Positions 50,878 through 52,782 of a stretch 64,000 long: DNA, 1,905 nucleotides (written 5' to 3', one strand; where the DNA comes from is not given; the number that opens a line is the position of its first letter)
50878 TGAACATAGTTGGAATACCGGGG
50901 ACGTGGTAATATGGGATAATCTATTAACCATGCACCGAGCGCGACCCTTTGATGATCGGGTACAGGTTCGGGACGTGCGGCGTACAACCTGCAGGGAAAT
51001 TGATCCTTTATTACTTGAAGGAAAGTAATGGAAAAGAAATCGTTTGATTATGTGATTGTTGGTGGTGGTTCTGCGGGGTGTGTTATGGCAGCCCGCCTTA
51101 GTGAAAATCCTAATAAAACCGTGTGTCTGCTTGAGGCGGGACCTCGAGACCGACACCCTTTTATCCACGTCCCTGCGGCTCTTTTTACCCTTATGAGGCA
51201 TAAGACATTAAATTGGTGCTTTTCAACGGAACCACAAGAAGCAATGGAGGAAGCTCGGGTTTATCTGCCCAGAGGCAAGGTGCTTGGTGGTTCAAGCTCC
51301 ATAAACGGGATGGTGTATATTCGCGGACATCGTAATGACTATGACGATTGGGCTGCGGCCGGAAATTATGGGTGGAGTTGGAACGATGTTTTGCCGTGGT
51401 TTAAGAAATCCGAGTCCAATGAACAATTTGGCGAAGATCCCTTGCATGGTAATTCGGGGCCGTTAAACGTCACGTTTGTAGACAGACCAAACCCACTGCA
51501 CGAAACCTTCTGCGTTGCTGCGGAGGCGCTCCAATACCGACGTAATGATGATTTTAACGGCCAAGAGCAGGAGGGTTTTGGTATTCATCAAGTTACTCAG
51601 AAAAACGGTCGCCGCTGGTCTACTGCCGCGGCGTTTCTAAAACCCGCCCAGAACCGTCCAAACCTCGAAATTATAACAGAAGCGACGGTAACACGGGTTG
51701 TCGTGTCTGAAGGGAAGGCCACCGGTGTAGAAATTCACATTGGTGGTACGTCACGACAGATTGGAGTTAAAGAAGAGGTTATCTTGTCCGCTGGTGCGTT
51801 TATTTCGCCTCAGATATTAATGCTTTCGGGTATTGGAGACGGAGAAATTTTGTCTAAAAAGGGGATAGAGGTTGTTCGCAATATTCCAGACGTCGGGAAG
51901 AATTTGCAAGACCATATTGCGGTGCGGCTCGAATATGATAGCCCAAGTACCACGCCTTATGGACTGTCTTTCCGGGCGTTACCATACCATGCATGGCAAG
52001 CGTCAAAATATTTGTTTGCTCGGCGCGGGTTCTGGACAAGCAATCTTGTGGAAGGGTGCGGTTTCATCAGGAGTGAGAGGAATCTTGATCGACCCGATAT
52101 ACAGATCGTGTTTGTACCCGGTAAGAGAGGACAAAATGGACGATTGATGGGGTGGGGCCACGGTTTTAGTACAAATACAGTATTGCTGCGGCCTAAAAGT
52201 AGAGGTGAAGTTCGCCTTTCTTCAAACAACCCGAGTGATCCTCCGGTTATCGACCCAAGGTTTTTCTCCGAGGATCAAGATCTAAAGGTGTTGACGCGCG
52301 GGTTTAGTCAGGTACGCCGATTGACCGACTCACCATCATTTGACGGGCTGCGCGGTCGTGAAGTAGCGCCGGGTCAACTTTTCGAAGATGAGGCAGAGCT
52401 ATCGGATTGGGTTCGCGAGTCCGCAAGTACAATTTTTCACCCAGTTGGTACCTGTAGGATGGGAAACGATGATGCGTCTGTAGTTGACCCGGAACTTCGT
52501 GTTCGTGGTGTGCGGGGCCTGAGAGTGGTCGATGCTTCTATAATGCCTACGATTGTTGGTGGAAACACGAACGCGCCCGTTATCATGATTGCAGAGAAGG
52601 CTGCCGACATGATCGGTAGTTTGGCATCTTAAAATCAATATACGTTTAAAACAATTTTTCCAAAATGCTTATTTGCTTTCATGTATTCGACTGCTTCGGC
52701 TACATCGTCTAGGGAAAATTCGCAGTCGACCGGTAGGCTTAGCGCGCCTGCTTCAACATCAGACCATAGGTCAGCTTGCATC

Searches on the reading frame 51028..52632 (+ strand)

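Call 35: search_protein_families(library=pfam, proteins=[window:51028-52632:+], max_evalue=0.0001)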
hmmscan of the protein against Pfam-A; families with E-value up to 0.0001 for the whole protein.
window:51028-52632:+ (534 aa): 6 families
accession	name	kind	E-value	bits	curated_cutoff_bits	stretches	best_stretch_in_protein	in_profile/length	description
PF00732.25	GMC_oxred_N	-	9e-58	196.1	23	1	6-297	1-217/218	GMC oxidoreductase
PF05199.19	GMC_oxred_C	-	1.4e-41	142.7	24.6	1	389-522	1-139/139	GMC oxidoreductase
PF00890.30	FAD_binding_2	-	3.6e-07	30.2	20.4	0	7-40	1-33/414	FAD binding domain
PF01266.30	DAO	-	7.6e-07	29.4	27.9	0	7-39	1-32/353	FAD dependent oxidoreductase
PF05834.18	Lycopene_cycl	-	2.1e-05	24.3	23.4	1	7-41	1-36/380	Lycopene cyclase protein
PF13450.12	NAD_binding_8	-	4.8e-05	24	21.9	0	10-40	1-30/68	NAD(P)-binding Rossmann-like domain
